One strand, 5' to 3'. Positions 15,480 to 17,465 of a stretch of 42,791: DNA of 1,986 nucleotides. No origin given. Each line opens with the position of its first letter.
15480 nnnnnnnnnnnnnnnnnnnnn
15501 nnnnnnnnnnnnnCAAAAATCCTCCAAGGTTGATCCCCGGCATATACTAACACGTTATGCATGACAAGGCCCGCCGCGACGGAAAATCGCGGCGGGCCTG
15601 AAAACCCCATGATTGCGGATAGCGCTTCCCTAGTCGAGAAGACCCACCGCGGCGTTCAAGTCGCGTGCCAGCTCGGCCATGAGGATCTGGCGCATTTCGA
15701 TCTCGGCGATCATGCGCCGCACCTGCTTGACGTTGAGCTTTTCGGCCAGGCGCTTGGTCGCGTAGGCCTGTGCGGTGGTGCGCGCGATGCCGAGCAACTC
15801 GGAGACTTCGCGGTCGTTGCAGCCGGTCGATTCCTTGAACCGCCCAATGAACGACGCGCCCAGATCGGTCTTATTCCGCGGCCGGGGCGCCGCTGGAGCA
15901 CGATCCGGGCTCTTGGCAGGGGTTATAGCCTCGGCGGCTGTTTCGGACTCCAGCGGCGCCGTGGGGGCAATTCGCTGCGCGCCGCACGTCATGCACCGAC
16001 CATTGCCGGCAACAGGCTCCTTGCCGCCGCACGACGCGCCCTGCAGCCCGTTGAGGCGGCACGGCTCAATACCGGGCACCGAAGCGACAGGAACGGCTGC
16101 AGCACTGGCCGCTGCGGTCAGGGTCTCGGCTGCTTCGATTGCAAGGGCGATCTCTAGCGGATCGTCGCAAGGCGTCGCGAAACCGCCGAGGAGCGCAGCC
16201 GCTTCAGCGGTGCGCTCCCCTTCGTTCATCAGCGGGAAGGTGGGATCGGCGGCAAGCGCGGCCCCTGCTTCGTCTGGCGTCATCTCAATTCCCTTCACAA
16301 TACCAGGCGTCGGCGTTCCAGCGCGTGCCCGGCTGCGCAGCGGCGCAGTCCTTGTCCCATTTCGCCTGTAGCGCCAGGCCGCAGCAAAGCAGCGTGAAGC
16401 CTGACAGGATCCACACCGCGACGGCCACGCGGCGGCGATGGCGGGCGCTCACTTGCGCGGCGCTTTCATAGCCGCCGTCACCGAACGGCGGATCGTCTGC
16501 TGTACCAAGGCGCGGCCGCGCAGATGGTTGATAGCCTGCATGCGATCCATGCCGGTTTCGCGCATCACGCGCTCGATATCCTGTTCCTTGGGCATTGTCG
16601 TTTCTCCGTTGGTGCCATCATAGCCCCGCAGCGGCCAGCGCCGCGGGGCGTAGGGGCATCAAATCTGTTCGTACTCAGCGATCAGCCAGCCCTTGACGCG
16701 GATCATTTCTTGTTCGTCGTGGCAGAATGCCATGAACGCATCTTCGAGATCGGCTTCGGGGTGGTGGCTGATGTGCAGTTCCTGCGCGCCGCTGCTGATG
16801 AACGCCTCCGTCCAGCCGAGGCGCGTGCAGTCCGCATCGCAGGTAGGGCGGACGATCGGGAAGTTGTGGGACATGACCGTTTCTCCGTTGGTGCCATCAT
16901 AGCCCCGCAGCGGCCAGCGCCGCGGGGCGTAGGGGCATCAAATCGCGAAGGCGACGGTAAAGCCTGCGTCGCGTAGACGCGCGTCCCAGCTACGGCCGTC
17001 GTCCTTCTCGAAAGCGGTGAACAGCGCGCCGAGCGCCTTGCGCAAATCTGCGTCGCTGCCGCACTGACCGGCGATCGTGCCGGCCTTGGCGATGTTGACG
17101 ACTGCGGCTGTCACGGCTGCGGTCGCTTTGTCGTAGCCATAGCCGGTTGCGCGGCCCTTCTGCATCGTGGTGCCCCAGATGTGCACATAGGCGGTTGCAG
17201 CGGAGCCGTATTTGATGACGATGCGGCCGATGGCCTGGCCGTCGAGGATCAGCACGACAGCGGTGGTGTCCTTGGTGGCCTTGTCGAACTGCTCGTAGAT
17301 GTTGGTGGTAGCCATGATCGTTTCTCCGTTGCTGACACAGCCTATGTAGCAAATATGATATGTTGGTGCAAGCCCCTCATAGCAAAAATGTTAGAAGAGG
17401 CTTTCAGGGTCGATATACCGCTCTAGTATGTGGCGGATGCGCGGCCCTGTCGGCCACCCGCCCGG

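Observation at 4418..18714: Four sense-oriented copies of GCATAAC-N2-GTTAR split the genome into transcription modules (candidate phage-specific promoter or operator)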

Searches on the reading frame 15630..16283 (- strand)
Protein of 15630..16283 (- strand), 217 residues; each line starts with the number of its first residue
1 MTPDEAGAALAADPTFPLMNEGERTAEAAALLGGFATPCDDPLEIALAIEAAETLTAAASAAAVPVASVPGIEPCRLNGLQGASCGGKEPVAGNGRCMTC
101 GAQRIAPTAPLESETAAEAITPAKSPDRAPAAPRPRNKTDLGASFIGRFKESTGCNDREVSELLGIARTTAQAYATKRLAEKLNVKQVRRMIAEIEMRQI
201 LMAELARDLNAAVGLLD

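Call 13: search_protein_families(library=pfam, proteins=[window:15630-16283:-], max_evalue=0.01)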
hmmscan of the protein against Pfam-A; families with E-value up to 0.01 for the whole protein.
window:15630-16283:- (217 aa): 1 family
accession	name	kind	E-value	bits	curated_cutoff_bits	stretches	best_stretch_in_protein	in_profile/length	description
PF20432.4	Xre-like-HTH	-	0.00093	19.9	25.8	1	144-187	13-54/63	Antitoxin Xre-like helix-turn-helix domain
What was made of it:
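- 15630..16283 (-): Candidate regulator of 217 aa. It has a conserved N-terminal helical domain, a four-Cys Zn ribbon and a C-terminal Xre-type HTH with recognition helix RTTAQAY (168-175). Pfam sub-threshold hit (call 13).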

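Call 21: search_protein_families(library=phrogs, proteins=[window:15630-16283:-], max_evalue=0.01)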
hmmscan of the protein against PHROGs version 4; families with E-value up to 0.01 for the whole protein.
window:15630-16283:- (217 aa): 1 family
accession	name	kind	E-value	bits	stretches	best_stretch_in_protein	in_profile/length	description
phrog_12527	-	integration and excision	0.0062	17.6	0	119-215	3-89/130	excisionase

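Call 43: find_homologous_proteins(query=window:15630-16283:-, max_evalue=0.001)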
Query window:15630-16283:- (217 aa): 28 proteins with E <= 0.001 among 8000 candidates.
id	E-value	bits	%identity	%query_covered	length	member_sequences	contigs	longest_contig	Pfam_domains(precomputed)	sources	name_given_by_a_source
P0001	4.0e-131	453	100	100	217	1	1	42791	-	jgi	jgi:hypothetical protein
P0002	2.3e-61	225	55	100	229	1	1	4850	-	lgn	-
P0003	6.4e-59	217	55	100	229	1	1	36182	-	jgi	jgi:hypothetical protein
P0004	3.8e-58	215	54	100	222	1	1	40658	-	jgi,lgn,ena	-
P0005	7.1e-58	214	54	90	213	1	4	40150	-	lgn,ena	-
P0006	8.5e-58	213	55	90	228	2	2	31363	-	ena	-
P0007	1.1e-57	213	54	90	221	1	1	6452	-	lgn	-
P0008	3.6e-57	211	52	99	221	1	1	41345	-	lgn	-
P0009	7.0e-57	210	55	100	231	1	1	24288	-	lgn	-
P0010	1.9e-56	209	52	100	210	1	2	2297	-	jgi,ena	-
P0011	4.0e-55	205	53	100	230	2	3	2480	-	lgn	-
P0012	5.0e-55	204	56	90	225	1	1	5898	-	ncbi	-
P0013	2.1e-53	199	52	100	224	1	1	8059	-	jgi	jgi:hypothetical protein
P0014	3.3e-53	198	55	90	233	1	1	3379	-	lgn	-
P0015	2.5e-51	192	53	99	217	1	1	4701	-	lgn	-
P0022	4.6e-41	159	45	99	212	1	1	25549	-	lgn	-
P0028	2.6e-19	88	36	97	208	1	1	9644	-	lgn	-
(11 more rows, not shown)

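Call 46: find_encoding_contigs(protein=P0004, flank=10000, max_places=2)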
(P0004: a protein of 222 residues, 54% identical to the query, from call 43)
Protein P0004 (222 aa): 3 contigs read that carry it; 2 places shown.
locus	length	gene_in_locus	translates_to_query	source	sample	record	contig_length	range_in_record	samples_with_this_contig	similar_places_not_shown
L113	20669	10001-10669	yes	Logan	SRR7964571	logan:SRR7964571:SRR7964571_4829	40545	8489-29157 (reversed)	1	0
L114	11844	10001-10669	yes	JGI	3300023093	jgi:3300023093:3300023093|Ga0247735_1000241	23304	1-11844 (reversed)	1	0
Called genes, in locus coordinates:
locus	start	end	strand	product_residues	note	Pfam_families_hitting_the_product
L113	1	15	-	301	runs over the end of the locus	PF19821:Phage_capsid_2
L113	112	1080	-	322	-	-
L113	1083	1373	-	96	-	-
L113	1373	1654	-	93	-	-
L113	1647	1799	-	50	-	-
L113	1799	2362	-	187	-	PF13876:Phage_gp49_66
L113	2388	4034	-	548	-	PF12236:Head-tail_con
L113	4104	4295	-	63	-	-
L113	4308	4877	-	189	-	-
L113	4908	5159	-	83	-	-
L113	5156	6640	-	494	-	PF03237:Terminase_6N, PF17289:Terminase_6C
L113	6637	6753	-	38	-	-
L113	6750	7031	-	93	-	-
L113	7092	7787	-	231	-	-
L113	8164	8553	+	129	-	-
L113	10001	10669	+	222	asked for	-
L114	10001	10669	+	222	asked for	-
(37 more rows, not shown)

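Call 47: find_encoding_contigs(protein=P0008, flank=10000, max_places=2)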
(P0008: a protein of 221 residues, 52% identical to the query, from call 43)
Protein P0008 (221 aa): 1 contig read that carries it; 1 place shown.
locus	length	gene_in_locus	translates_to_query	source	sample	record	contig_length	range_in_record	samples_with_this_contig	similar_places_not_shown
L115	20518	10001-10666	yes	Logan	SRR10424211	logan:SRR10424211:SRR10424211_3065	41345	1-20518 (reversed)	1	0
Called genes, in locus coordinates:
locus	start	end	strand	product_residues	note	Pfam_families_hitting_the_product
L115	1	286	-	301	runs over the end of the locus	PF19821:Phage_capsid_2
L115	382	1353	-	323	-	-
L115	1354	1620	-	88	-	-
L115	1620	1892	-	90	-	-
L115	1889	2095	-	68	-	-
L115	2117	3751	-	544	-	PF12236:Head-tail_con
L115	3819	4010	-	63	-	-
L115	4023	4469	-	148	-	-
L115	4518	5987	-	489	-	PF03237:Terminase_6N, PF17289:Terminase_6C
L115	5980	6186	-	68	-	-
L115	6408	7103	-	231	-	PF13392:HNH_3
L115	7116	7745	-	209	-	-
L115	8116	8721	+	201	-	-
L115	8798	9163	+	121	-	-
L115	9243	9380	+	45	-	-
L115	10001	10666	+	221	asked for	-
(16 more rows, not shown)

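Call 48: find_encoding_contigs(protein=P0005, flank=10000, max_places=1)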
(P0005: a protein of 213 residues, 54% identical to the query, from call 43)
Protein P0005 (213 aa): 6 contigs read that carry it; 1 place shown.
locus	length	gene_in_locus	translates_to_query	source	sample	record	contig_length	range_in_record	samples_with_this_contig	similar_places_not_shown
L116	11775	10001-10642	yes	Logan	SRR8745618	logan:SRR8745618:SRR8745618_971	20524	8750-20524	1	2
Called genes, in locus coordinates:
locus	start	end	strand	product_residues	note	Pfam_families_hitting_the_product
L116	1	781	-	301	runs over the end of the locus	PF19821:Phage_capsid_2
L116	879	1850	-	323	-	-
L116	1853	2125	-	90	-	-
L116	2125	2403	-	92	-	-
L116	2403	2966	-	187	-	PF13876:Phage_gp49_66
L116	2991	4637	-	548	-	PF12236:Head-tail_con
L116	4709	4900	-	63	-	-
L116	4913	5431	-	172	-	-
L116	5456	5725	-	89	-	-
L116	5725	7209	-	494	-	PF03237:Terminase_6N, PF17289:Terminase_6C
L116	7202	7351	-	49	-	-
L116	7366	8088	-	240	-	-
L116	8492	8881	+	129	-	-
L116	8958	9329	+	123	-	-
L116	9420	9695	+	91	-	-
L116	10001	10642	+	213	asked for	-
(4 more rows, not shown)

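Call 49: find_encoding_contigs(protein=P0003, flank=10000, max_places=1)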
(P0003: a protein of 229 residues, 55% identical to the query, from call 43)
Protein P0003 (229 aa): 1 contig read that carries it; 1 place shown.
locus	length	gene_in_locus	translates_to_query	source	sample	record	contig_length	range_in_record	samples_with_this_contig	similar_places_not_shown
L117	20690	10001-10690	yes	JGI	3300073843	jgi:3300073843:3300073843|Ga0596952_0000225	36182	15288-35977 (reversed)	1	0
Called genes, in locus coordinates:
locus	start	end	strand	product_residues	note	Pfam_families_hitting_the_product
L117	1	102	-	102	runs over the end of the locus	?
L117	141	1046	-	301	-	PF19821:Phage_capsid_2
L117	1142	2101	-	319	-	-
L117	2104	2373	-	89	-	-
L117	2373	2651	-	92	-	-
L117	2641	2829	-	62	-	-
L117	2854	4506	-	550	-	PF12236:Head-tail_con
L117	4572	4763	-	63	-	-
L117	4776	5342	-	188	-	-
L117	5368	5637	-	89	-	-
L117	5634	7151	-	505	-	PF03237:Terminase_6N, PF17289:Terminase_6C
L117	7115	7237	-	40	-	-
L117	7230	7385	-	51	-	-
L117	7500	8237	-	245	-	-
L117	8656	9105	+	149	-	-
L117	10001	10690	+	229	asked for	-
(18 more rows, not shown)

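Call 50: find_encoding_contigs(protein=P0022, flank=10000, max_places=1)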
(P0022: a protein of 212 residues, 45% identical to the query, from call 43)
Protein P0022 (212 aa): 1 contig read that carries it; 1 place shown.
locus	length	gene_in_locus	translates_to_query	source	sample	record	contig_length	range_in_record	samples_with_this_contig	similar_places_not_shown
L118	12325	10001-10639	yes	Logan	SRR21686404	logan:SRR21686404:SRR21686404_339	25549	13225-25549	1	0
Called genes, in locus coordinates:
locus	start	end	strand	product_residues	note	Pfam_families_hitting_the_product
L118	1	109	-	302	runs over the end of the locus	PF19821:Phage_capsid_2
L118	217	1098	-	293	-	-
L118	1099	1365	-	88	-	-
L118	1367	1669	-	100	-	-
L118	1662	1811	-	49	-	-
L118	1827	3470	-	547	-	PF12236:Head-tail_con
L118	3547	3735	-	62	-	-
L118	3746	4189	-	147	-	-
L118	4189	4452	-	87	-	-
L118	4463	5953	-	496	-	PF03237:Terminase_6N, PF17289:Terminase_6C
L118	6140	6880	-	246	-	-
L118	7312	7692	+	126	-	-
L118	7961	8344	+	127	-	-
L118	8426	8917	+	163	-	-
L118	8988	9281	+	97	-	-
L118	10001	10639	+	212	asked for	-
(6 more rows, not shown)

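Call 51: find_encoding_contigs(protein=P0028, flank=10000, max_places=1)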
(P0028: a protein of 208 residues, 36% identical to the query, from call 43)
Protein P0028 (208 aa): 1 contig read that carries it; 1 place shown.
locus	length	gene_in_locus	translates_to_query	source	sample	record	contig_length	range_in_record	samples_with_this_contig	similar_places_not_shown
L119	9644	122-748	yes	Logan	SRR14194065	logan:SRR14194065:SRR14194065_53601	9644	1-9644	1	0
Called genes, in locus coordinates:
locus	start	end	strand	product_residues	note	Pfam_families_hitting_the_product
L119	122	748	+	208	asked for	-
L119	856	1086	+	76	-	-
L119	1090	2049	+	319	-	-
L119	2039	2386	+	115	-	-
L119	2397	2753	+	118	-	-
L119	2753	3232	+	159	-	-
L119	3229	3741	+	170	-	PF07799:DUF1643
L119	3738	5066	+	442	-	PF00176:SNF2-rel_dom, PF04851:ResIII (weak), PF00271:Helicase_C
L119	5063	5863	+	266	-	PF17338:GP88 (weak)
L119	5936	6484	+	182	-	-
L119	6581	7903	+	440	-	PF10926:DUF2800, PF12705:PDDEXK_1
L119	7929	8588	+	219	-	PF10991:Enc34_ssDNA-bd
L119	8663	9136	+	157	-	-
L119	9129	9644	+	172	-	?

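Call 53: predict_structure(alignment_id=A1)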
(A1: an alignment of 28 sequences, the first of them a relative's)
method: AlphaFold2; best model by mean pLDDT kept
length: 217 residues; sequences in the alignment: 28
mean_pLDDT: 82.7   pTM: 0.39
mean pLDDT of the five models: 82.7, 82.1, 81.9, 81.6, 81.4
residues with pLDDT >= 90: 127; 70-90: 27; 50-70: 51; < 50: 12
segments of 3 or more residues with pLDDT < 50: 110-118
pLDDT, mean of each block of 10 residues (from residue 1): 97 97 98 94 98 94 60 63 65 77 64 46 54 57 91 96 98 95 97 97 96 85
secondary structure, 60 per line:
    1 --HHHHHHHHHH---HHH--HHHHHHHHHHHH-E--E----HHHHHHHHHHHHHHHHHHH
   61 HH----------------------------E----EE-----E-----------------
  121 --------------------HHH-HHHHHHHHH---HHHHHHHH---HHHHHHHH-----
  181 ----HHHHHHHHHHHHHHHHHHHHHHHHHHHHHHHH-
elements in order: H3-12 H21-32 H42-62 H145-153 H157-164 H168-175 H185-216
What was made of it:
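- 15630..16283 (-): AF2 model pLDDT above 90 in both domains (call 53).
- On Xre/Cro/CI-type HTH repressor-operator: AF2 pLDDT is 91-98 for residues 141-216 (call 53).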

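Call 57: fold_search(model_id=the predicted structure, library=pdb)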
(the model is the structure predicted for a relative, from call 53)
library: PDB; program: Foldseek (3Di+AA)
matches with E <= 10: 302; with E <= 0.001: 0
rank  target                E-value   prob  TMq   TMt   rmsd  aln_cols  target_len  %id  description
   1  3vk0_A                2.2e-01  0.98  0.19  0.40   2.5        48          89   23  Crystal Structure of hypothetical transcription factor NHTF from Neisseria (released 2012-03-14)
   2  4i6u_A                2.2e-01  0.90  0.19  0.44   6.9        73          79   12  Crystal Structure of a Y37F mutant of the Restriction-Modification Controller Protein C.Esp1396I (released 2013-11-13)
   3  3op9                  2.3e-01  1.00  0.22  0.41   2.6        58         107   17  Crystal structure of transcriptional regulator from Listeria innocua (released 2010-09-15)
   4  3zkc_B                2.5e-01  0.98  0.21  0.58   2.3        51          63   14  Crystal structure of the master regulator for biofilm formation SinR in complex with DNA. (released 2013-03-06)
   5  3zkc_A                2.6e-01  0.97  0.20  0.59   2.3        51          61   14  Crystal structure of the master regulator for biofilm formation SinR in complex with DNA. (released 2013-03-06)
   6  3qq6_B                2.8e-01  0.98  0.21  0.56   2.2        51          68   14  The N-terminal DNA binding domain of SinR from Bacillus subtilis (released 2011-06-15)
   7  4i6u_B                3.0e-01  0.85  0.19  0.45   6.9        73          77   12  Crystal Structure of a Y37F mutant of the Restriction-Modification Controller Protein C.Esp1396I (released 2013-11-13)
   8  3vk0_C                3.1e-01  0.95  0.20  0.42   3.8        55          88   22  Crystal Structure of hypothetical transcription factor NHTF from Neisseria (released 2012-03-14)
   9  2auw_B                3.3e-01  0.99  0.19  0.26   2.0        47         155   17  Crystal Structure of Putative DNA Binding Protein NE0471 from Nitrosomonas europaea ATCC 19718 (released 2005-10-11)
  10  4fn3_A                3.3e-01  0.84  0.19  0.45   7.3        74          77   12  Crystal Structure of an S52A mutant of the Restriction-Modification Controller Protein C.Esp1396I (released 2013-05-29)
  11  3g5g_B                3.3e-01  0.84  0.19  0.44   6.7        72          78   12  Crystal Structure of the Wild-Type Restriction-Modification Controller Protein C.Esp1396I (released 2009-08-25)
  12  3vk0_B                3.5e-01  0.96  0.19  0.41   2.5        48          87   23  Crystal Structure of hypothetical transcription factor NHTF from Neisseria (released 2012-03-14)
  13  3ufd_F                3.7e-01  0.85  0.20  0.47   7.3        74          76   12  C.Esp1396I bound to its highest affinity operator site OM (released 2012-07-11)
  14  2auw_A                3.9e-01  0.98  0.19  0.27   2.1        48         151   17  Crystal Structure of Putative DNA Binding Protein NE0471 from Nitrosomonas europaea ATCC 19718 (released 2005-10-11)
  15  2b5a_C                3.9e-01  0.97  0.20  0.49   2.5        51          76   14  C.BclI, Control Element of the BclI Restriction-Modification System (released 2006-01-03)
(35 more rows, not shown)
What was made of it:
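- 15630..16283 (-): Foldseek hits to SinR, C.Esp1396I and HipB (call 57).
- On Xre/Cro/CI-type HTH repressor-operator: Foldseek matches SinR, C proteins and HipB at probability 0.8-1.0 and rmsd about 2.3 A (call 57).
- Closest known: Restriction-modification controller. Same: These are among the best structural matches to the C-terminal domain (C.Esp1396I, C.BclI; call 57).
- HTH fold (calls 53, 57).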

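Call 69: find_encoding_contigs(protein=P0010, flank=3000, max_places=2)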
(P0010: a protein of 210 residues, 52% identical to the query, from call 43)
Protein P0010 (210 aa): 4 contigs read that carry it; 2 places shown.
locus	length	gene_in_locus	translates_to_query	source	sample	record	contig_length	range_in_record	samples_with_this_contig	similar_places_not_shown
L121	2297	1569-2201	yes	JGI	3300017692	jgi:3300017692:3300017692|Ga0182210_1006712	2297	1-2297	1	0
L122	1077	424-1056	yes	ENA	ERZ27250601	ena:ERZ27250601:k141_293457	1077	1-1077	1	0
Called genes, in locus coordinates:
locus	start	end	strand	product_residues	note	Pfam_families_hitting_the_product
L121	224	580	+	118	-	-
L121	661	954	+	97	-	-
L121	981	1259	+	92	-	-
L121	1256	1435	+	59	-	-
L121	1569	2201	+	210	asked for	-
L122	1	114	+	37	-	?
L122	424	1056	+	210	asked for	-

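Call 81: find_related_loci(query=A1, collection=genome_contigs, flank=10000)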
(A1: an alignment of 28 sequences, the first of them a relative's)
Query A1 (217 aa) in genome_contigs; peptide patterns used: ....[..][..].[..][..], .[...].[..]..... (x = any residue, [..] = any of these).
362 stretches matched a pattern, but none encodes a relative of the query by tblastn (E <= 1e-3).

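Call 83: find_encoding_contigs(protein=P0012, flank=6000, max_places=2)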
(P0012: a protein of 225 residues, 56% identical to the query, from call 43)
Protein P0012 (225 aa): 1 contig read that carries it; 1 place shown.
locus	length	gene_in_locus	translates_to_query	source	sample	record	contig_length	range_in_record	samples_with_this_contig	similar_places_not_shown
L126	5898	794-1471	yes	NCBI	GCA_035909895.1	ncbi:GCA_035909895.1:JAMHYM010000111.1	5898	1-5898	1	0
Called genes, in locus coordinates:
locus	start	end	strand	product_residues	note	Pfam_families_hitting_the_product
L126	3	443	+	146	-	?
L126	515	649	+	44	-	-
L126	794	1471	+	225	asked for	-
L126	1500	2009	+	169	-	-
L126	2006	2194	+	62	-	-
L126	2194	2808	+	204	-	-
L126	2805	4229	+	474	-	PF00176:SNF2-rel_dom, PF04851:ResIII (faint), PF00271:Helicase_C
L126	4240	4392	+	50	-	-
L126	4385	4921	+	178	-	-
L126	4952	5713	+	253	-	-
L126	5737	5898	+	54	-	?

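Call 95: search_solved_structures(query=A1, max_evalue=1)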
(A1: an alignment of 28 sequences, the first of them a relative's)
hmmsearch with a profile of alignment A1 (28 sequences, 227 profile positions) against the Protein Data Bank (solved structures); distinct sequences matched with E-value up to 1: 4.
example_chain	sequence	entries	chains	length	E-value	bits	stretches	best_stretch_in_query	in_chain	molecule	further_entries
8tac_A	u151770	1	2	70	0.0096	19.2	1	157-190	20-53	DBP48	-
3ts0_A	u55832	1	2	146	0.3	14.3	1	60-113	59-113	Protein lin-28 homolog A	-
3trz_A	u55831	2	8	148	0.31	14.2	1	60-113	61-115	Protein lin-28 homolog A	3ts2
5udz_A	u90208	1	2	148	0.31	14.2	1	60-113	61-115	Protein lin-28 homolog A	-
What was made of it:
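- On Lambda Q-type antitermination: No Q-family similarity was found (calls 13, 95).
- No sequence similarity to Q proteins or L5-type repressors was found (calls 13, 21, 95).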

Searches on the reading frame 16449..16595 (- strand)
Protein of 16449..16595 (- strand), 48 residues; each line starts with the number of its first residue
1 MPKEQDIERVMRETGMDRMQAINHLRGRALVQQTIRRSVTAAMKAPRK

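Call 38: search_protein_families(library=pfam, proteins=[window:16449-16595:-], max_evalue=0.1)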
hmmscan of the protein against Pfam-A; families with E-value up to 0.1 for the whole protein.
window:16449-16595:- (48 aa): 1 family
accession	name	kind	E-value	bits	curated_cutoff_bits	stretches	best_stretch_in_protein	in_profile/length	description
PF19026.7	UBA_HYPK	-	0.072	12.9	27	0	3-26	4-27/41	HYPK UBA domain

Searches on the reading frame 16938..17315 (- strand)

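Call 13: search_protein_families(library=pfam, proteins=[window:16938-17315:-], max_evalue=0.01)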
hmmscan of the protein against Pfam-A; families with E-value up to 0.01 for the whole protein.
window:16938-17315:- (125 aa): 0 families

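Call 21: search_protein_families(library=phrogs, proteins=[window:16938-17315:-], max_evalue=0.01)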
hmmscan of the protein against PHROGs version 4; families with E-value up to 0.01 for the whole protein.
window:16938-17315:- (125 aa): 1 family
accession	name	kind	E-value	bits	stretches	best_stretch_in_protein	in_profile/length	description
phrog_7028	-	unknown function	0.0029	18.7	1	51-76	73-98/130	-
